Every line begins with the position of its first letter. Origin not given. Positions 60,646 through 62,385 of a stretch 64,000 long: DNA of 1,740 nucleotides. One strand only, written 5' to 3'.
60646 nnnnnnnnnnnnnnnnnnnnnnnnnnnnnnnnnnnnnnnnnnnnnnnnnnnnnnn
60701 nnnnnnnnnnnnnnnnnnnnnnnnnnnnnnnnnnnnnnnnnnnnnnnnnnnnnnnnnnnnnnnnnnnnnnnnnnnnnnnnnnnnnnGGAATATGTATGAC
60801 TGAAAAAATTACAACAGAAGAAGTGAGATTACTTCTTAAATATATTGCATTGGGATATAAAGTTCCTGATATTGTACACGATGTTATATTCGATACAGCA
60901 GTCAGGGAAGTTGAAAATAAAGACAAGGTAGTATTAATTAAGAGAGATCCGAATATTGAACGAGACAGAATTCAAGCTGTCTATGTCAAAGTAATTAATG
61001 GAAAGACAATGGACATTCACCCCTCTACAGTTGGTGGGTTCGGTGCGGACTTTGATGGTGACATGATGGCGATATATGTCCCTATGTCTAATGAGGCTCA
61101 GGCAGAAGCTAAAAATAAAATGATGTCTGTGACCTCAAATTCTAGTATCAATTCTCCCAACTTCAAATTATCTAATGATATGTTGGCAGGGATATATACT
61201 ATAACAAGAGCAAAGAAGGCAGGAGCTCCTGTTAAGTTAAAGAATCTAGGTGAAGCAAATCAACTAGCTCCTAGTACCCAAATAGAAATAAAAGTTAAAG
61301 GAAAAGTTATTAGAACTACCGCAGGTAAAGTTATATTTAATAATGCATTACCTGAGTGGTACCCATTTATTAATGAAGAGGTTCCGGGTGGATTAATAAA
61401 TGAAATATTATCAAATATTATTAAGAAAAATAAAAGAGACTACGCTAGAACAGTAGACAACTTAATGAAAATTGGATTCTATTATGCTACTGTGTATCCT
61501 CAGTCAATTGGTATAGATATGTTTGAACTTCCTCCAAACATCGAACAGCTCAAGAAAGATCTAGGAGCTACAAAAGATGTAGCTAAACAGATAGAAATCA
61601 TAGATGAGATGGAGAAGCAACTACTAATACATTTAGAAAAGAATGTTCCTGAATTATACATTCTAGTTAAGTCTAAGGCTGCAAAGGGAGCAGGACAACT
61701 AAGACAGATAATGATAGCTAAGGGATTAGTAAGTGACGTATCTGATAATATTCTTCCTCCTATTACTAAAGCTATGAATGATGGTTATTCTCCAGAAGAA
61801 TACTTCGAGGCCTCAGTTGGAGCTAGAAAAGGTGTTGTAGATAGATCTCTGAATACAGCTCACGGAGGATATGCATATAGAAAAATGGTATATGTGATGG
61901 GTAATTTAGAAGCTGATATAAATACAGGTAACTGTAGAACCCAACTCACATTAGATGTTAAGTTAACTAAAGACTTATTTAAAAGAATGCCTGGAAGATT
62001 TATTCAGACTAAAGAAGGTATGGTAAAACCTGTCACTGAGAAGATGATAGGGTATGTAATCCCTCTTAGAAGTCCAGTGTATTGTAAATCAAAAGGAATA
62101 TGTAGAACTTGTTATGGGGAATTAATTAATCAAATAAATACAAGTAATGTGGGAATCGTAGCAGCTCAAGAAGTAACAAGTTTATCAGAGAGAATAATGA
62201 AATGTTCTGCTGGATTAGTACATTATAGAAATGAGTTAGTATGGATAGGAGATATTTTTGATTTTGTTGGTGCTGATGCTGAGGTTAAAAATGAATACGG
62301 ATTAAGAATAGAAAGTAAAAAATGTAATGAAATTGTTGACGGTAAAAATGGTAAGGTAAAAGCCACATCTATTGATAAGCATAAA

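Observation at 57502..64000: Split beta-prime: N-terminal fragment, three unrelated genes, then the catalytic fragment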

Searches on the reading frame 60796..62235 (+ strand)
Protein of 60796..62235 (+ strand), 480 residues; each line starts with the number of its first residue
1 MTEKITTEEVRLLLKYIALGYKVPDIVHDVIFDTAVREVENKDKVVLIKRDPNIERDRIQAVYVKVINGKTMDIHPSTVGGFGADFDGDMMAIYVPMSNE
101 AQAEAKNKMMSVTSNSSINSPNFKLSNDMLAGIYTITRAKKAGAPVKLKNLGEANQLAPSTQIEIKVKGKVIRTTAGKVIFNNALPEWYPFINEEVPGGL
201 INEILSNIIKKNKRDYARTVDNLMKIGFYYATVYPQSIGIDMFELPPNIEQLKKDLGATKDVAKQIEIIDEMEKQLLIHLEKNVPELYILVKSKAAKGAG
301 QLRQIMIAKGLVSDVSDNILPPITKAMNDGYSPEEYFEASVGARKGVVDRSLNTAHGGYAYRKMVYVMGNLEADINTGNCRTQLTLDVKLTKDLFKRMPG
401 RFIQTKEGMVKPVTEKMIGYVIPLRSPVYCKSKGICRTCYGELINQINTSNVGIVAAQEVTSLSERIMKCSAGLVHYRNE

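Call 11: search_dna_similar(query=window:60796-62235:+, collection=phages, mode=protein, max_rows=30)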
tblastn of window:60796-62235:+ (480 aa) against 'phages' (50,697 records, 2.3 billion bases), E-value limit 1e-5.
Records with a match: 119; places in all: 134; records where one place covers at least 80% of the query: 20.
Best place of each record, by identity: <60% 119.
By first word of the organism name: Pseudomonas 47; Staphylococcus 11; Rhizobium 10; Vibrio 9; Bacillus 8; Aeromonas 7; Listeria 5; Salmonella 4; Yersinia 4; Acinetobacter 4; and 7 more.
By host as written in the record: Pseudomonas aeruginosa 21; - 11; Staphylococcus aureus 9; Pseudomonas aeruginosa PAO1 8; Aeromonas hydrophila 7; Listeria monocytogenes 4; Bacillus subtilis 4; Homo sapiens 2; and 41 more.
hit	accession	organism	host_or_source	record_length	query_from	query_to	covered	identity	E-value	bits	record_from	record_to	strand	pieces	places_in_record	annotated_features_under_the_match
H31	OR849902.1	Staphylococcus phage SA 1298 Kay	Staphylococcus aureus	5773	22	460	91%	26.7%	2e-25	116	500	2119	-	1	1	record has no annotation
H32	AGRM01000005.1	Salmonella enterica subsp. houtenae str. ATCC BAA-1581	Homo sapiens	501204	26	460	91%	26.7%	9e-24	111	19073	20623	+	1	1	DNA-directed RNA polymerase, beta' subunit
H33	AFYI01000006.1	Salmonella enterica subsp. enterica serovar Infantis str. ...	Homo sapiens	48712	26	460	91%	26.7%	1e-23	110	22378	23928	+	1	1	DNA-directed RNA polymerase, beta' subunit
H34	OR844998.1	Staphylococcus phage SA 1306 Kay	Staphylococcus aureus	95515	22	460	91%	26.4%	2e-25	116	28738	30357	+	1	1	record has no annotation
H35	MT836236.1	Bacteriophage sp.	human fecal samples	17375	11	460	94%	25.8%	1e-25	117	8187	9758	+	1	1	record has no annotation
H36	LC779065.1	Yersinia phage vB_Yru_GN1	Yersinia ruckeri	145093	28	465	91%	26.4%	6e-17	90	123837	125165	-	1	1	DNA-directed RNA polymerase subunit beta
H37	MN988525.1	Rhizobium phage RHph_Y65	Rhizobium phaseoli INC1-2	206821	38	475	91%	25.3%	2e-19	98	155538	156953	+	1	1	DNA-directed RNA polymerase beta' subunit protein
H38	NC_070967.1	Rhizobium phage RHph_Y65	Rhizobium phaseoli INC1-2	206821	38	475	91%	25.3%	2e-19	98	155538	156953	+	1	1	DNA-directed RNA polymerase beta' subunit protein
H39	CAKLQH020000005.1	Acinetobacter phage MD-2021a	not known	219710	46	460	86%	26.4%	1e-25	117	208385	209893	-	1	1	rpoC: DNA-directed RNA polymerase subunit beta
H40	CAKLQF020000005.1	Acinetobacter phage MD-2021a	not known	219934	46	460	86%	26.4%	1e-25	117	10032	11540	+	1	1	rpoC: DNA-directed RNA polymerase subunit beta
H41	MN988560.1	Rhizobium phage RHph_TM21B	R. phaseoli INC 1-2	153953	38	475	91%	25.1%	4e-19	97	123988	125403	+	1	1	DNA-directed RNA polymerase beta' subunit protein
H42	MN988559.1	Rhizobium phage RHph_TM39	R. phaseoli S20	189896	38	475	91%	25.1%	4e-19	97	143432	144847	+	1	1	DNA-directed RNA polymerase beta' subunit protein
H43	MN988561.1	Rhizobium phage RHph_TM61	R. etli NXC12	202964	38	475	91%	25.1%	4e-19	97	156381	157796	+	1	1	DNA-directed RNA polymerase beta' subunit protein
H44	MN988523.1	Rhizobium phage RHph_TM2_3B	Rhizobium phaseoli T2_3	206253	38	475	91%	25.1%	4e-19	97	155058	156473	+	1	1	DNA-directed RNA polymerase beta' subunit protein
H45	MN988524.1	Rhizobium phage RHph_TM3_3_6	Rhizobium phaseoli T3_6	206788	38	475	91%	25.1%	4e-19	97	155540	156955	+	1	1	DNA-directed RNA polymerase beta' subunit protein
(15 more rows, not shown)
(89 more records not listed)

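Call 25: search_solved_structures(query=window:60796-62235:+, max_evalue=0.001, show_alignments=3)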
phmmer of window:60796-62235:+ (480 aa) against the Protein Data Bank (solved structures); distinct sequences matched with E-value up to 0.001: 123 (the best 60 are shown).
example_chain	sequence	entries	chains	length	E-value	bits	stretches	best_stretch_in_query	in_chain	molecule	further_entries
8k60_D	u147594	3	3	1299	3.8e-38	134.7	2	172-387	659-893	DNA-directed RNA polymerase subunit beta'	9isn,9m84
7vpd_D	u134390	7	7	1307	3.9e-38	134.6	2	172-387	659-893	DNA-directed RNA polymerase subunit beta'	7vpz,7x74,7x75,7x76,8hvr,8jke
6wmr_D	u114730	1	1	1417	8e-38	133.6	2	30-282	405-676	DNA-directed RNA polymerase subunit beta'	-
6wmp_D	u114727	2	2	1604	1.5e-37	132.7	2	30-282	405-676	DNA-directed RNA polymerase subunit beta'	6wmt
8dy7_D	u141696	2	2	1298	7.9e-37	130.3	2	172-389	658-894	DNA-directed RNA polymerase subunit beta'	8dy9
6j9e_D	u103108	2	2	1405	1.1e-36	129.9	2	42-249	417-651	DNA-directed RNA polymerase subunit beta'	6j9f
7f0r_D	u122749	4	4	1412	5.9e-36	127.5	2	42-267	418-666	DNA-directed RNA polymerase subunit beta'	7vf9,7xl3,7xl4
7xya_D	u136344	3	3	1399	5.9e-36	127.5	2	42-267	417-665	DNA-directed RNA polymerase subunit beta'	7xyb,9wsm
5tw1_D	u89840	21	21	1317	1.4e-35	126.2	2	172-390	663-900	DNA-directed RNA polymerase subunit beta'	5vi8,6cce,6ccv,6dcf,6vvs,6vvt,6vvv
6eyd_D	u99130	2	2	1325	1.4e-35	126.2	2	172-390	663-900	DNA-directed RNA polymerase subunit beta'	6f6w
5vi5_D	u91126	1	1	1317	1.9e-35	125.8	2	173-391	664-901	DNA-directed RNA polymerase subunit beta'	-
6oy6_D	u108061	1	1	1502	9.9e-35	123.4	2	28-157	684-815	DNA-directed RNA polymerase subunit beta'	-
6wox_D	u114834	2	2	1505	1e-34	123.4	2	28-157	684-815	DNA-directed RNA polymerase subunit beta'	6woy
1iw7_D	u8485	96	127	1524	1.1e-34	123.3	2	28-157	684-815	RNA polymerase beta subunit | DNA-directed RNA polymerase beta' chain | DNA-directed RNA polymerase subunit beta' chain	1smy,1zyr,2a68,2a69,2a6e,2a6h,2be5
8hsg_J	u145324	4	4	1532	1.1e-34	123.3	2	28-157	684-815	DNA-directed RNA polymerase subunit beta'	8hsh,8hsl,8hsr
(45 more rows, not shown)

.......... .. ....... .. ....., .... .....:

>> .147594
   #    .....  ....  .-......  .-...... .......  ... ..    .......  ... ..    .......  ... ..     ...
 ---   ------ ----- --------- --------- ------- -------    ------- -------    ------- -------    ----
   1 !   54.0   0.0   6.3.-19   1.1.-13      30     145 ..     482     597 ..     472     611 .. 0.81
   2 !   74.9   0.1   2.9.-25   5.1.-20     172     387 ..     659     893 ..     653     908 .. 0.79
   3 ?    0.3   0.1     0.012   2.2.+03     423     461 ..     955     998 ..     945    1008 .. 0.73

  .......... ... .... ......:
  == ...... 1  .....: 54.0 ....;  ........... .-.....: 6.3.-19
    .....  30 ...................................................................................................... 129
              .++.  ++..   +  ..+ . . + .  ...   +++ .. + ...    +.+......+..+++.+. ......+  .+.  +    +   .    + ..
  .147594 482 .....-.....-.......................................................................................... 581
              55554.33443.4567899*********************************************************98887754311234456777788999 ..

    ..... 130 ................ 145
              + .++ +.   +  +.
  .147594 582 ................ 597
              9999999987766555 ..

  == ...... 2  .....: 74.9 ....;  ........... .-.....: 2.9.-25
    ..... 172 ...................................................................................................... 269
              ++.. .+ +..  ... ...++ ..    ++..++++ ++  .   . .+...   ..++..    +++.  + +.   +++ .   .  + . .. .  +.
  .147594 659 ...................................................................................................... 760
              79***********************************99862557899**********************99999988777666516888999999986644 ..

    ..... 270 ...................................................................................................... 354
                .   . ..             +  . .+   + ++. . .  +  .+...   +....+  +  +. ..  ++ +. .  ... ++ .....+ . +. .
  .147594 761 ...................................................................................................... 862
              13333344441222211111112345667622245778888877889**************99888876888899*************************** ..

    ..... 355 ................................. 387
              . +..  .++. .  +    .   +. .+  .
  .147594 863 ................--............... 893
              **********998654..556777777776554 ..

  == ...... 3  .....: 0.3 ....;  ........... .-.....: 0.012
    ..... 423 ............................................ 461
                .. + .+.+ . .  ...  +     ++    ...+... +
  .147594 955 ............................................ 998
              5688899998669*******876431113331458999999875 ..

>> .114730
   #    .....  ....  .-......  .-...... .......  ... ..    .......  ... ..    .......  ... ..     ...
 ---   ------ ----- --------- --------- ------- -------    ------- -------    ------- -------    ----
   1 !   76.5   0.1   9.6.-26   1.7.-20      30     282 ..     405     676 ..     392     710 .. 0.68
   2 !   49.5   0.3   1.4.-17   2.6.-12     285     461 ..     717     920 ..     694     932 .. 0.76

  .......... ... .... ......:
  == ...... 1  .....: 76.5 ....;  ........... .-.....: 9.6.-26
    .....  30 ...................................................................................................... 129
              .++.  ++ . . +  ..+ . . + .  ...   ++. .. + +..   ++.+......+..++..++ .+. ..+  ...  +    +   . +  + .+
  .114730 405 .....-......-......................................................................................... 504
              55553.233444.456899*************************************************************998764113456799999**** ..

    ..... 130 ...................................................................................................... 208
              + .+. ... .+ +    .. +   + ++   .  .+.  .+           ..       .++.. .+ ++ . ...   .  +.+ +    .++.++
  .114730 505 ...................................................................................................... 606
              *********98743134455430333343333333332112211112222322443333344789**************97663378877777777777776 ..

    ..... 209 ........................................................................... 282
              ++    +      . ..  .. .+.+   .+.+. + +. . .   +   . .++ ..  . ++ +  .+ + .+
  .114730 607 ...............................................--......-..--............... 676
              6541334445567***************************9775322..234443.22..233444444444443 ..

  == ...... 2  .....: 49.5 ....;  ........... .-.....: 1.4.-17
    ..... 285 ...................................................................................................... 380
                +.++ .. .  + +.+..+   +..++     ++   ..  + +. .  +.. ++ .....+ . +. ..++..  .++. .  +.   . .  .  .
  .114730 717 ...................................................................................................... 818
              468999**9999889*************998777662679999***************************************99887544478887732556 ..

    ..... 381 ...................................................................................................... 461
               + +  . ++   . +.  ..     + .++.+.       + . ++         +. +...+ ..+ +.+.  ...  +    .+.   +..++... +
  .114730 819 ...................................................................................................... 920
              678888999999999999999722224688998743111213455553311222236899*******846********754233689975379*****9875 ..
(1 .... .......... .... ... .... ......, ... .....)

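Call 35: find_homologous_proteins(query=window:60796-62232:+)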
Query window:60796-62232:+ (479 aa): 60 proteins with E <= 0.001 among 8000 candidates.
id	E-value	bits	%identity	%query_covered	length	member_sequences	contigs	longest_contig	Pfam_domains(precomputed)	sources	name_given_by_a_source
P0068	8.4e-201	686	63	99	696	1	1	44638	PF04998.23,PF00623.26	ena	-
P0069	3.5e-176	605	56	98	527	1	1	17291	PF04998.23,PF00623.26,PF04983.24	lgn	-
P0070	1.7e-173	596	54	100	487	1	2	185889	PF00623.26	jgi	jgi:DNA-directed RNA polymerase subunit beta'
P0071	3.1e-170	585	53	97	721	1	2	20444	PF04998.23,PF00623.26,PF04983.24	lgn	-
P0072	8.9e-170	583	56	98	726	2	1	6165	PF04998.23,PF00623.26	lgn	-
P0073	4.4e-169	581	53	100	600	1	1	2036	PF04998.23,PF00623.26,PF04983.24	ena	-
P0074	9.6e-169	580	55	98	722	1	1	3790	PF04998.23,PF00623.26,PF04983.24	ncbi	-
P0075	3.6e-168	578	53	99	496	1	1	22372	PF04998.23,PF00623.26,PF04983.24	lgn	-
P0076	2.6e-167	575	55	99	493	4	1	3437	PF04998.23,PF00623.26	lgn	-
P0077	4.9e-166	571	53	98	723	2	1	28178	PF04998.23,PF00623.26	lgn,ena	-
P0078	4.8e-165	568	52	97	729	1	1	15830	PF04998.23,PF00623.26,PF05000.23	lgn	-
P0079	5.4e-164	564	52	97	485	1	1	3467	PF04998.23,PF00623.26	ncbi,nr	ncbi:MAG: hypothetical protein KAS32_29685, partial [Candidatus Peribacteraceae bacterium]|nr:hypoth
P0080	5.8e-164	564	54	98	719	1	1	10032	PF04998.23,PF00623.26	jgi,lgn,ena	-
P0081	7.0e-164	564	54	98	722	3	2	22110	PF04998.23,PF00623.26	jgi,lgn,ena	-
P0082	1.3e-162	560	55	97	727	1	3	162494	PF04998.23,PF00623.26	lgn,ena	-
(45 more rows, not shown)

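Call 57: search_protein_families(library=ncbifam, proteins=[window:60796-62232:+], max_evalue=0.01)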
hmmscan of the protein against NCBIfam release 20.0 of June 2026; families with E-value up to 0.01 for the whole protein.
window:60796-62232:+ (479 aa): 10 families
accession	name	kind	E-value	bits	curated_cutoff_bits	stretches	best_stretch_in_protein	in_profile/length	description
TIGR02386.1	rpoC_TIGR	equivalog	5.7e-57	193.3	963.5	1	41-460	398-889/1147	DNA-directed RNA polymerase subunit beta'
NF011498.0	PRK14906.1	equivalog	1.5e-46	158.4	1437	2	161-460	642-985/1459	DNA-directed RNA polymerase subunit beta'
NF007172.0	PRK09603.1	equivalog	3.1e-38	130.2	5372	1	44-461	1808-2289/2890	DNA-directed RNA polymerase subunit beta/beta'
NF011417.0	PRK14844.1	equivalog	1.7e-31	108.2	4632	2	41-187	1849-2013/2839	DNA-directed RNA polymerase subunit beta/beta'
NF006336.0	PRK08566.1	equivalog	5.6e-27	94.3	819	2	37-190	411-564/883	DNA-directed RNA polymerase subunit A'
TIGR02390.1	RNA_pol_rpoA1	equivalog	1.9e-23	82.5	1042.55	2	37-187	406-555/867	DNA-directed RNA polymerase subunit A'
NF002729.0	PRK02625.1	equivalog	1.6e-17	63.4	1117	1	43-141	425-525/626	DNA-directed RNA polymerase subunit gamma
NF002724.0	PRK02597.1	equivalog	2.9e-17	61.4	1878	1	216-460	36-329/1338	DNA-directed RNA polymerase subunit beta'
TIGR02387.1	rpoC1_cyan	equivalog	8.7e-17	60.9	975.9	1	43-140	419-518/619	DNA-directed RNA polymerase subunit gamma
TIGR02388.1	rpoC2_cyan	equivalog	2.9e-16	58.1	467.4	1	217-460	29-320/1230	DNA-directed RNA polymerase subunit beta''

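Call 94: predict_structure(alignment_id=A3)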
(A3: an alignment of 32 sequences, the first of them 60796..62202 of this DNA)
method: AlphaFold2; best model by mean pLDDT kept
length: 469 residues; sequences in the alignment: 32
mean_pLDDT: 69.9   pTM: 0.43
mean pLDDT of the five models: 69.9, 67.7, 63.1, 60.9, 58.8
residues with pLDDT >= 90: 51; 70-90: 243; 50-70: 65; < 50: 110
segments of 3 or more residues with pLDDT < 50: 1-3, 52-57, 80-88, 110-122, 297-366, 463-469
pLDDT, mean of each block of 10 residues (from residue 1): 61 71 80 85 79 50 76 59 43 73 72 38 64 88 84 85 86 91 91 89 85 84 82 65 70 79 75 82 80 60 46 44 34 34 31 35 49 81 87 86 87 91 87 83 75 67 41
secondary structure, 60 per line:
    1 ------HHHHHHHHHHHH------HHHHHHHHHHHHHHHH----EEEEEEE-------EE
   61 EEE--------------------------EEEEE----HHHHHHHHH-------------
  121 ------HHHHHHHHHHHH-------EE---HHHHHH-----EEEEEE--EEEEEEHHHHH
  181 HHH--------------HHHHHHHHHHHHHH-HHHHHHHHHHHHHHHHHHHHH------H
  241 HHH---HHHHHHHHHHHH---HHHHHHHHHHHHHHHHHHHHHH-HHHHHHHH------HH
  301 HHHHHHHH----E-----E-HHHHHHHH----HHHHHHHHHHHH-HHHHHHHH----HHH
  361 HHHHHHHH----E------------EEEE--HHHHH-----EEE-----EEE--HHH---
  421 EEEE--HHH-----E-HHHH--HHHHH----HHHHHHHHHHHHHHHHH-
elements in order: H7-18 H25-40 E45-51 E59-63 E90-94 H99-107 H127-138 H151-156 E162-167 E170-175 H176-183 H198-211 H213-233 H240-243 H247-258 H262-283 H285-292 H299-308 H321-328 H333-344 H346-353 H358-368 E386-389 H392-396 E402-404 E410-412 E421-424 H437-440 H443-447 H452-468
